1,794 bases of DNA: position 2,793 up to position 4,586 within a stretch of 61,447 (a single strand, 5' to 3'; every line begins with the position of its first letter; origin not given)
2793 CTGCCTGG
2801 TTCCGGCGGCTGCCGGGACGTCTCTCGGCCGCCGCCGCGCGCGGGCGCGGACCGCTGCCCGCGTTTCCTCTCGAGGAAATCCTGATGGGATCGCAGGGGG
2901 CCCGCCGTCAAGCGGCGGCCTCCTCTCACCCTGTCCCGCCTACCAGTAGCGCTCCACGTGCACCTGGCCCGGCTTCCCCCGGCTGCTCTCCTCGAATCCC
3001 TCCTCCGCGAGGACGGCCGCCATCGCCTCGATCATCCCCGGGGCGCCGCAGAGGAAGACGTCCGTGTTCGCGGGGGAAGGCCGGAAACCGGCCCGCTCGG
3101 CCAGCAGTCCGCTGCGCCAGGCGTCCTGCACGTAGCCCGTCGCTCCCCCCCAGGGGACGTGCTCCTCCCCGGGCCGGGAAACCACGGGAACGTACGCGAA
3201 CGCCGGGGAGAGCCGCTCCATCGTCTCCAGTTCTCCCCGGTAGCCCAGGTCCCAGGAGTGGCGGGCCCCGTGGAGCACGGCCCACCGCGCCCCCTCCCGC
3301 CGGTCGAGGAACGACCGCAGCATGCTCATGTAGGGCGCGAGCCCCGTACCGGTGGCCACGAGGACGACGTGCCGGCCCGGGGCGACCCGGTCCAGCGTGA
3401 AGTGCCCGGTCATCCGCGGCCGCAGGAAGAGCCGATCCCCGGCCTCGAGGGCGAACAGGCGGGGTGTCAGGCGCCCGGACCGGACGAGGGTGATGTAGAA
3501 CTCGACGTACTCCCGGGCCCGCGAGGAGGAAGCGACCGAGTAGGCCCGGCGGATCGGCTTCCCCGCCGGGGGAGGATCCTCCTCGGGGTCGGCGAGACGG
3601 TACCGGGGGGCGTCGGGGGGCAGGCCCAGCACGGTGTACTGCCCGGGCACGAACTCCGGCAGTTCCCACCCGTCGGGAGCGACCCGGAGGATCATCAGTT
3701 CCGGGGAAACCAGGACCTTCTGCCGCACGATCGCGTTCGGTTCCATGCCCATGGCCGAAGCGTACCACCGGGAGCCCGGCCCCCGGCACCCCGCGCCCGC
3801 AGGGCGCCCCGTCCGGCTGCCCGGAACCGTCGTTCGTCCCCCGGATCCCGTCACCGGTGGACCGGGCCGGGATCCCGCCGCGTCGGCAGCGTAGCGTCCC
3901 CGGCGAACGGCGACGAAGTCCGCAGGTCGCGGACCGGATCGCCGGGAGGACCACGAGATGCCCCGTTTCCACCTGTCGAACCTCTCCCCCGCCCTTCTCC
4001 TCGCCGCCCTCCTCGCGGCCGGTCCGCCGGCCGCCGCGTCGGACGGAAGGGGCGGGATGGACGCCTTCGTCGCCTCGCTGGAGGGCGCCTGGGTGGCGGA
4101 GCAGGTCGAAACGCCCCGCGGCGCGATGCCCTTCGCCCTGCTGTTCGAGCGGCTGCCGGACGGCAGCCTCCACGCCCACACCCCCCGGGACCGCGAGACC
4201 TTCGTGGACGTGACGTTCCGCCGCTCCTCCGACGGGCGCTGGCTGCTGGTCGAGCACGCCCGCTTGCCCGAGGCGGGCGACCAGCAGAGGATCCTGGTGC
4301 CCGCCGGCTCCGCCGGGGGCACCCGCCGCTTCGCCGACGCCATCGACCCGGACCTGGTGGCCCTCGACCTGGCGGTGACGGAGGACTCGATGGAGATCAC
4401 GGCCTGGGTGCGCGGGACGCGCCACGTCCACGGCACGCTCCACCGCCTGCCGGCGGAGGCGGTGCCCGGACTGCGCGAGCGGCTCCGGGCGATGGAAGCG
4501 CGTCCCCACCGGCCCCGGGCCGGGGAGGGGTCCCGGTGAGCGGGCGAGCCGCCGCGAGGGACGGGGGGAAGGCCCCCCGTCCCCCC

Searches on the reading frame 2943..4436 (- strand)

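Call 69: search_protein_families(library=pfam, proteins=[window:2943-4436:-], max_evalue=0.0001)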
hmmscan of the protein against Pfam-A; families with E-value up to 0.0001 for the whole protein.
window:2943-4436:- (498 aa): 1 family
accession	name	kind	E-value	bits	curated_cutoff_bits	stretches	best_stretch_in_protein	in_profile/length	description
PF00175.26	NAD_binding_1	-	1.2e-17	64.9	22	1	359-472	1-107/109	Oxidoreductase NAD-binding domain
